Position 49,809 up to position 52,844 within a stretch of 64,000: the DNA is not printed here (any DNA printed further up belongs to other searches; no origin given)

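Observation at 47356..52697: Unusually long (1762 aa) Lhr helicase with a large C-terminal extension, expressed from its own TATA-box promoter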

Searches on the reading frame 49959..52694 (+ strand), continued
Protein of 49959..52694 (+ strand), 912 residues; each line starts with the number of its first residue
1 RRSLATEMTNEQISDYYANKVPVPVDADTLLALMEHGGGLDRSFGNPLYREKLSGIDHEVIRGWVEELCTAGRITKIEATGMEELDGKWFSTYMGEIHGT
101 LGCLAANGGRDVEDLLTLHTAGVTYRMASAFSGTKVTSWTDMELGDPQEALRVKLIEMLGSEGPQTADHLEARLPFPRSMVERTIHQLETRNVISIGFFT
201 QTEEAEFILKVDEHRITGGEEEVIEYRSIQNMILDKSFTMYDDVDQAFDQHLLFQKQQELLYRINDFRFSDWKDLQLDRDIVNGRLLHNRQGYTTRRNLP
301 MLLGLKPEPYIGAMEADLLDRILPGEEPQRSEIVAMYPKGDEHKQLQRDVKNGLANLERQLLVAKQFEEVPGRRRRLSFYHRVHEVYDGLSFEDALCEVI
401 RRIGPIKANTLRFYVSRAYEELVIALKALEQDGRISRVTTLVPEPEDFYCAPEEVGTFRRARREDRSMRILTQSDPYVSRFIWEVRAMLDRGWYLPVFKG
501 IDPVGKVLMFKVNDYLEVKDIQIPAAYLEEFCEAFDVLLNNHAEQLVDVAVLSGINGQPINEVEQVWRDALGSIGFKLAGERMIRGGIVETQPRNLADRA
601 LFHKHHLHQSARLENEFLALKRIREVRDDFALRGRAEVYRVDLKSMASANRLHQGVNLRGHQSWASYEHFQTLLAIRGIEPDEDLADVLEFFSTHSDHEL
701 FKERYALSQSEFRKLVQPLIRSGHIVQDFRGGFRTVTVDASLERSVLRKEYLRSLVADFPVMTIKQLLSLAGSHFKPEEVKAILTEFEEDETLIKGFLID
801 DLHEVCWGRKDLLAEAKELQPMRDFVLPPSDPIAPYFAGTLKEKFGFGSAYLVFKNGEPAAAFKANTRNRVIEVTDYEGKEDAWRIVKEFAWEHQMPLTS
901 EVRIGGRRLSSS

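Call 34: predict_structure(alignment_id=A1)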
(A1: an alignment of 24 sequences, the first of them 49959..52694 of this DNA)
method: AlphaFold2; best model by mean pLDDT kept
length: 912 residues; sequences in the alignment: 24
mean_pLDDT: 62.3   pTM: 0.34
mean pLDDT of the five models: 62.3, 62.2, 61.5, 59.6, 59.3
residues with pLDDT >= 90: 33; 70-90: 402; 50-70: 193; < 50: 284
segments of 3 or more residues with pLDDT < 50: 1-10, 189-307, 373-375, 441-445, 460-516, 542-547, 586-595, 601-650, 797-804, 902-912
pLDDT, mean of each block of 10 residues (from residue 1): 31 52 79 77 70 80 90 91 87 89 87 77 89 89 84 73 64 81 64 35 27 30 43 39 37 31 30 32 30 37 43 81 80 81 78 71 62 58 65 76 64 63 86 81 56 66 26 28 29 27 29 45 67 66 45 73 83 75 54 48 41 33 28 26 36 72 73 84 85 83 85 87 80 81 79 70 66 79 77 53 55 58 67 55 74 78 73 78 78 66 44 36
secondary structure, 60 per line:
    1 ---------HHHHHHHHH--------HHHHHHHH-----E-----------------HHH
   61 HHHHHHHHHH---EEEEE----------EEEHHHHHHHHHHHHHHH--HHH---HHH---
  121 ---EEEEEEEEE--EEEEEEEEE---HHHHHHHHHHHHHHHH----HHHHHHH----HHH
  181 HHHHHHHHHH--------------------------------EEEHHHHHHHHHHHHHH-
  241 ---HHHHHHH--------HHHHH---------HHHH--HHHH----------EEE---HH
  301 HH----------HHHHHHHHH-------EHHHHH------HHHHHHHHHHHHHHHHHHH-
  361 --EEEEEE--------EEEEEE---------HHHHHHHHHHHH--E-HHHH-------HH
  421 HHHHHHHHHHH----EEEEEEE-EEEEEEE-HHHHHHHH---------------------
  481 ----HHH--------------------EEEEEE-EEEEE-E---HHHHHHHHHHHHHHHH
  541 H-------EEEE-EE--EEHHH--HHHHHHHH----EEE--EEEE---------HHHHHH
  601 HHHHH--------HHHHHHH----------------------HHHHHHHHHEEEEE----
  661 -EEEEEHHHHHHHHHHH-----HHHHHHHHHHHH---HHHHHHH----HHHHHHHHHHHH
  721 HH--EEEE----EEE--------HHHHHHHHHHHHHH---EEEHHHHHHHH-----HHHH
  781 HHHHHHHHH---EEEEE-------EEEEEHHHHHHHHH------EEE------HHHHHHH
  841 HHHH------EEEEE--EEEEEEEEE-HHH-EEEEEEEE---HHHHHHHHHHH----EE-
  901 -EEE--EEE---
elements in order (helices of 4 or more, strands of 3 or more residues): H10-18 H27-34 H58-70 E74-78 E89-91 H92-106 E124-132 E135-143 H147-162 H167-173 H178-190 E223-225 H226-239 H244-250 H259-263 H273-276 H279-282 E293-295 H299-302 H313-321 H330-334 H341-359 E363-368 E377-382 H392-403 H408-411 H419-431 E436-442 E444-450 H452-459 E508-513 E515-519 H525-541 E549-552 H565-572 E577-579 E582-585 H595-605 H614-620 H643-651 E652-656 E662-666 H667-677 H683-694 H698-704 H709-722 E725-728 E733-735 H744-757 E761-763 H764-771 H777-789 E793-797 E805-809 H810-818 E825-827 H834-844 E851-855 E858-866 E872-879 H883-893 E902-904 E907-909

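Call 37: fold_search(model_id=the predicted structure, library=pdb)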
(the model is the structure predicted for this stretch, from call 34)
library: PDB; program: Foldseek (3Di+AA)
matches with E <= 10: 1209; with E <= 0.001: 5
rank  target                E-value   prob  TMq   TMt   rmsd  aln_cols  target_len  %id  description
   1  9zd6_B                2.0e-06  1.00  0.16  0.34  10.0       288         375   11  Bacterial interstrand DNA crosslink glycosylase AlkX/YcaQ bound to DNA (released 2026-01-14)
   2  9zd6_A                3.7e-06  1.00  0.16  0.33   9.5       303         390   12  Bacterial interstrand DNA crosslink glycosylase AlkX/YcaQ bound to DNA (released 2026-01-14)
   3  5uuj                  6.3e-05  1.00  0.17  0.35   9.9       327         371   13  Streptomyces sahachiroi DNA glycosylase AlkZ (released 2017-04-12)
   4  7lhl_C                7.0e-05  1.00  0.19  0.28  31.6       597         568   13  cryo-EM structure of Mycobacterium smegmatis Lhr helicase C-terminal domain (released 2021-04-07)
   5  9gc3_A                7.0e-04  0.72  0.07  0.11  37.6       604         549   10  yeast TFIIIC TauB subcomplex bound to a tRNA gene (released 2024-11-27)
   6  7lhl_B                1.3e-03  1.00  0.20  0.29  31.4       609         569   12  cryo-EM structure of Mycobacterium smegmatis Lhr helicase C-terminal domain (released 2021-04-07)
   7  7z1o_O                2.8e-03  0.47  0.08  0.11  32.6       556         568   11  Structure of yeast RNA Polymerase III PTC + NTPs (released 2022-08-31)
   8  7z1l_O                3.7e-03  0.44  0.08  0.10  31.1       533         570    9  Structure of yeast RNA Polymerase III Pre-Termination Complex (PTC) (released 2022-08-31)
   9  5vyv_A                6.8e-03  1.00  0.07  0.30  12.8       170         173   17  Crystal structure of a protein of unknown function YceH/ECK1052 involved in membrane biogenesis from Escherichia coli (released 2017-06-07)
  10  7d58_O                9.5e-03  0.41  0.07  0.12  28.0       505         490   12  cryo-EM structure of human RNA polymerase III in elongating state (released 2021-02-17)
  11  1lva                  1.1e-02  0.95  0.06  0.20  18.6       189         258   20  Crystal structure of a C-terminal fragment of Moorella thermoacetica elongation factor SelB (released 2002-08-21)
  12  8cll_A                1.6e-02  1.00  0.08  0.20  14.2       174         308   14  Structural insights into human TFIIIC promoter recognition (released 2023-06-21)
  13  8cli_A                1.9e-02  0.54  0.08  0.11  27.1       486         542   10  TFIIIC TauB-DNA monomer (released 2023-06-21)
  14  5u8j_C                2.0e-02  0.99  0.07  0.31  12.4       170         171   16  Crystal structure of a protein of unknown function ECL_02571 involved in membrane biogenesis from Enterobacter cloacae (released 2017-01-18)
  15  7z0h_O                2.2e-02  0.23  0.07  0.10  31.2       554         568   10  Structure of yeast RNA Polymerase III-Ty1 integrase complex at 2.6 A (focus subunit AC40). (released 2023-04-05)
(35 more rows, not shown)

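Call 40: search_protein_representatives(alignment_id=A1)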
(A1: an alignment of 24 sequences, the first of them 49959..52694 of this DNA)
Query: 24 sequences, 815 profile positions. Proteins with E-value up to 0.001 (for the whole library): 275; up to 1e-10: 201; up to 1e-30: 78. The best 150 are listed.
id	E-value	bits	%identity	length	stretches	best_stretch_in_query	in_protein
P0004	0.0e+00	1434.3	-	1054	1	1-814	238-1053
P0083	0.0e+00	1385.3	-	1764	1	1-812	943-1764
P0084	3.7e-192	657.0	-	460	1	1-430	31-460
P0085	8.7e-90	318.4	-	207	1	637-814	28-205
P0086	3.2e-88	313.2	-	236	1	221-428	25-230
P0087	1.8e-84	300.8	-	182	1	506-688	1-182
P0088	1.7e-75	271.1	-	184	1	63-240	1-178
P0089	9.7e-74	265.3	-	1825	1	28-797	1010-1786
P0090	6.1e-70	252.7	-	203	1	355-516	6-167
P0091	3.9e-64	233.5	-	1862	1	57-796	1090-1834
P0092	2.0e-60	221.3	-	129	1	308-436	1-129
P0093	6.9e-58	212.9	-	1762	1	63-793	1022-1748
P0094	1.7e-57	211.6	-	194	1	373-487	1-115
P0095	1.7e-57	211.6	-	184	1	233-416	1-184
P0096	4.2e-57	210.3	-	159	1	308-458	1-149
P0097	4.3e-57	210.2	-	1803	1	12-803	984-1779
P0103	8.5e-52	192.7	-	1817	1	60-809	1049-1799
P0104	2.2e-51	191.3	-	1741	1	58-798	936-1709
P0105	1.0e-50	189.2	-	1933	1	48-795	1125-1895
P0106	1.5e-50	188.6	-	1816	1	49-796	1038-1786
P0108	1.6e-49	185.2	-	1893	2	431-796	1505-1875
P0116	1.5e-44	168.7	-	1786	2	437-801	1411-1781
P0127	5.7e-41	156.9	-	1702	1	63-801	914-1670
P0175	5.2e-26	107.4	-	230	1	602-804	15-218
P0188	1.7e-22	95.8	-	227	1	608-800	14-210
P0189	2.3e-22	95.4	-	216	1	641-807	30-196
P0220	2.8e-18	81.9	-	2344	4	61-510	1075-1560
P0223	2.3e-17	78.8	-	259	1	629-801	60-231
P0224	4.5e-17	77.9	-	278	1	645-806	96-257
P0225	4.6e-17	77.8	-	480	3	659-798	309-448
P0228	9.1e-17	76.9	-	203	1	641-809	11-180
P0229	1.2e-16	76.5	-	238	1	612-804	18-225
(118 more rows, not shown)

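Call 41: list_cluster_members(proteins=[P0089, P0091, P0093, P0097, P0103, P0104, P0105, P0108, P0127, P0220])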
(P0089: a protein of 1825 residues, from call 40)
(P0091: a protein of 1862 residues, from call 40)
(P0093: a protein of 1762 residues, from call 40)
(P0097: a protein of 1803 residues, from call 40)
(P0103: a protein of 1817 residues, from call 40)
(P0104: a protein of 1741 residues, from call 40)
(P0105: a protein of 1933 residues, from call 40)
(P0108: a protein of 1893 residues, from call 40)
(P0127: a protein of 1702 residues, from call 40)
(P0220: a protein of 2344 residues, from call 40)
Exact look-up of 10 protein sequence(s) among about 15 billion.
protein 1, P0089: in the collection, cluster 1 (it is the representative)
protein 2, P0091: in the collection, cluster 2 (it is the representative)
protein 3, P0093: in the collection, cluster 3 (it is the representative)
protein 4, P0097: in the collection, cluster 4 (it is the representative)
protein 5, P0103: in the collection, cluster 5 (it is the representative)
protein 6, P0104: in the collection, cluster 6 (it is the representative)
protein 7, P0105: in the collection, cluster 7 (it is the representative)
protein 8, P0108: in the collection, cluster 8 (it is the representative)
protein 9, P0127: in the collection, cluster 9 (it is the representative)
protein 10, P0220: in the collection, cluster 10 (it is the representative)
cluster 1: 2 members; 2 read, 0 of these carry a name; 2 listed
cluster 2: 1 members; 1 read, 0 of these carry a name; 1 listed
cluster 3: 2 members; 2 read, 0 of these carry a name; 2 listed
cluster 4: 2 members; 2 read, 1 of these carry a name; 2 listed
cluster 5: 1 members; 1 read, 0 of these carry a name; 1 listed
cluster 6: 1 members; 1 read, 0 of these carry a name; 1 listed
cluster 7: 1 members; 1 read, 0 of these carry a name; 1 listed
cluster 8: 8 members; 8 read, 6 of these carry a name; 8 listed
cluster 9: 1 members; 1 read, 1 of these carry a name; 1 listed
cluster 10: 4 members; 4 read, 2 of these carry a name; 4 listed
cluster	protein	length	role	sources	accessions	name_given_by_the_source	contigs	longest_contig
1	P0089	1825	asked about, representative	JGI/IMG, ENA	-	-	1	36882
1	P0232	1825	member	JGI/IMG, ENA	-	-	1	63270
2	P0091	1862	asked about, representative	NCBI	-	-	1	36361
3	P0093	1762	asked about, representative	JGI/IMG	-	-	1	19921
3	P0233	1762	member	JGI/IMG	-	-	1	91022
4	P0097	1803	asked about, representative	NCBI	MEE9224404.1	MAG: ATP-dependent helicase [Thermoplasmata archaeon]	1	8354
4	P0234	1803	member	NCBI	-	-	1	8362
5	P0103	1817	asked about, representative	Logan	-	-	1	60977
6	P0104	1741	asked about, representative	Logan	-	-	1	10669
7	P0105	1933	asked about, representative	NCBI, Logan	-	-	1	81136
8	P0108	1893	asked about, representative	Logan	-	-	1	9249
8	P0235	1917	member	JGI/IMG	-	ATP-dependent Lhr-like helicase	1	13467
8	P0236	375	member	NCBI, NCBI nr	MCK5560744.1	MAG: hypothetical protein KAJ51_09135, partial [Thermoplasmata archaeon] | hypothetical protein [Thermoplasmata archaeon]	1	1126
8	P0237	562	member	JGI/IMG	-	ATP-dependent Lhr-like helicase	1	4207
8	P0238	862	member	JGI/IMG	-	ATP-dependent Lhr-like helicase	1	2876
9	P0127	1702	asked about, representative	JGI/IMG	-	Lhr-like helicase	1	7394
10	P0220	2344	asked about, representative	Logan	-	-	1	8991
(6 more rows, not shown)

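Call 46: search_solved_structures(query=A2, max_evalue=10, show_alignments=3)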
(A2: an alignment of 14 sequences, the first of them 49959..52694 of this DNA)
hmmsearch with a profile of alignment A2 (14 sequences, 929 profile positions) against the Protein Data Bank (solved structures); distinct sequences matched with E-value up to 10: 43.
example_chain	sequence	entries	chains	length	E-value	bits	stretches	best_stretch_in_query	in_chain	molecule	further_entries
5j6x_A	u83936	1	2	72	0.0014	19.8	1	161-213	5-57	Z-DNA binding protein kinase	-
4lb5_A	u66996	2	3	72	0.0025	19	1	163-213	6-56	Protein kinase containing Z-DNA binding domains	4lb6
2mlg_A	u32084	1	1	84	0.0036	18.5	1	166-229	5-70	Sulfolobus transcription factor 76 aminoacid protein, Stf76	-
7ueb_E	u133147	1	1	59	0.0066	17.6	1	170-214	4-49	PscE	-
9w4v_A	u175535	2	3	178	0.0091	17.2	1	399-458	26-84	Uncharacterized HTH-type transcriptional regulator PH0140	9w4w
7fby_A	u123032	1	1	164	0.013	16.6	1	404-457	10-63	Transcriptional regulatory protein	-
2eth_A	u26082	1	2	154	0.015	16.4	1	176-215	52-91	transcriptional regulator, putative, Mar family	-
2cyy_A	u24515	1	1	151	0.053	14.6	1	410-460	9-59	Putative HTH-type transcriptional regulator PH1519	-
1ri7_A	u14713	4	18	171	0.055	14.6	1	409-460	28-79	Putative transcriptional regulator | Putative HTH-type transcriptional regulator PH1519 | Uncharacterized HTH-type transcriptional regulator PH1519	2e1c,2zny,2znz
8b9x_A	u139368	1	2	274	0.067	14.3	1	409-493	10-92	DDRGK domain-containing protein 1,E3 UFM1-protein ligase 1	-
2rvc_A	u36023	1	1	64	0.07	14.2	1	165-213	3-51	Interferon-inducible and double-stranded-dependent eIF-2kinase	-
2ia0_A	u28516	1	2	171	0.079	14.1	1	166-221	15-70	Putative HTH-type transcriptional regulator PF0864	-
4kmf_A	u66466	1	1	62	0.081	14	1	166-213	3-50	Interferon-inducible and double-stranded-dependent eIF-2kinase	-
9sgv_A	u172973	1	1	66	0.085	14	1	176-213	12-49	Ap3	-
3bdd_A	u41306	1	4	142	0.099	13.7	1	169-214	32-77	Regulatory protein MarR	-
5uuj_A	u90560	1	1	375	1.5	9.9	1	161-196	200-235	AlkZ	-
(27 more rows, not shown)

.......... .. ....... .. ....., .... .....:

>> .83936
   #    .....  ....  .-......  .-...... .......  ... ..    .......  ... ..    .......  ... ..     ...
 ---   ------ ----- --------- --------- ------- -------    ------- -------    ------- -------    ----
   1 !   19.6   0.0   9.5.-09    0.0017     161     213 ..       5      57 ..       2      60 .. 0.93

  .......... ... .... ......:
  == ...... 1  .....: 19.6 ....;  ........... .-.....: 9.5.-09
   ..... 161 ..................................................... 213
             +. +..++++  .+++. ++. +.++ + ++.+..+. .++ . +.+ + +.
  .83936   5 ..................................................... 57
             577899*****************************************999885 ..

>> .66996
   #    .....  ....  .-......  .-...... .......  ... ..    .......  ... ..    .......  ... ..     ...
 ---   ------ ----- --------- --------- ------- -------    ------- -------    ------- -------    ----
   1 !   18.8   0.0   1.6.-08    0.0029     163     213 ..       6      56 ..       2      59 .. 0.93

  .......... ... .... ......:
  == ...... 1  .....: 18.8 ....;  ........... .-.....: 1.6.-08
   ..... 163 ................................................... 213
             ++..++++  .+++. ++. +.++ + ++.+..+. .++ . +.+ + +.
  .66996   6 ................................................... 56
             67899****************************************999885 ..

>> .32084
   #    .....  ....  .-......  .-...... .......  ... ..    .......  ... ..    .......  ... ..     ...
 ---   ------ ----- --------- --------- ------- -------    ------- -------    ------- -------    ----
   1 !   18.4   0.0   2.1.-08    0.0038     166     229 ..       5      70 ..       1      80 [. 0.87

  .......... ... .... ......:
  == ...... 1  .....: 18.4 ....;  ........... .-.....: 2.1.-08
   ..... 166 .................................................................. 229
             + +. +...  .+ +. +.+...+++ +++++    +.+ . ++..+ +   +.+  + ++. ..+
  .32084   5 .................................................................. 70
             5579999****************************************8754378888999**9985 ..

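Call 47: search_protein_families(library=pfam, alignment_id=A2, max_evalue=0.1)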
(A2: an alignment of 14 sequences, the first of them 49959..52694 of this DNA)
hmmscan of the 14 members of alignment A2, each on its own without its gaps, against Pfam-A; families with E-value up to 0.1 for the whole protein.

A. member 1, window:49959-52694:+ (912 aa): 1 family
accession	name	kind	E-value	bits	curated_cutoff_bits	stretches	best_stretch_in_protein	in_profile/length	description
PF01978.25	TrmB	-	0.09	13.1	25.6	0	159-195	18-53/68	Sugar-specific transcriptional regulator TrmB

B. families by the number of members that match (of 14 scanned): 51 families (the first 25 are shown)
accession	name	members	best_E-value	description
PF06224.18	AlkZ-like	12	8.3e-18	DNA glycosylase AlkZ-like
PF01978.25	TrmB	10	6.9e-16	Sugar-specific transcriptional regulator TrmB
PF23234.1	WH4_Lhr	10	2.4e-06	Large helicase-related protein, winged-helix domain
PF01047.28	MarR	8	2.8e-07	MarR family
PF13412.12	HTH_24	8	2.3e-05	Winged helix-turn-helix DNA-binding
PF24741.1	AlkZ-rel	6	0.00023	AlkZ related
PF12802.13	MarR_2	4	2.3e-08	MarR family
PF25212.1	HVO_A0114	3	1.9e-05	HVO_A0114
PF13545.12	HTH_Crp_2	3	0.0067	Crp-like helix-turn-helix domain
PF01022.26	HTH_5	3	0.0071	Bacterial regulatory protein, arsR family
PF21476.4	PF0610-like_N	2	7.1e-08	PF0610-like, N-terminal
PF17782.7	DprA_WH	2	1.5e-05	DprA winged helix domain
PF13463.12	HTH_27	2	8.1e-05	Winged helix DNA-binding domain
PF04703.18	FaeA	2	0.00015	FaeA-like protein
PF00392.27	GntR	2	0.00038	Bacterial regulatory proteins, gntR family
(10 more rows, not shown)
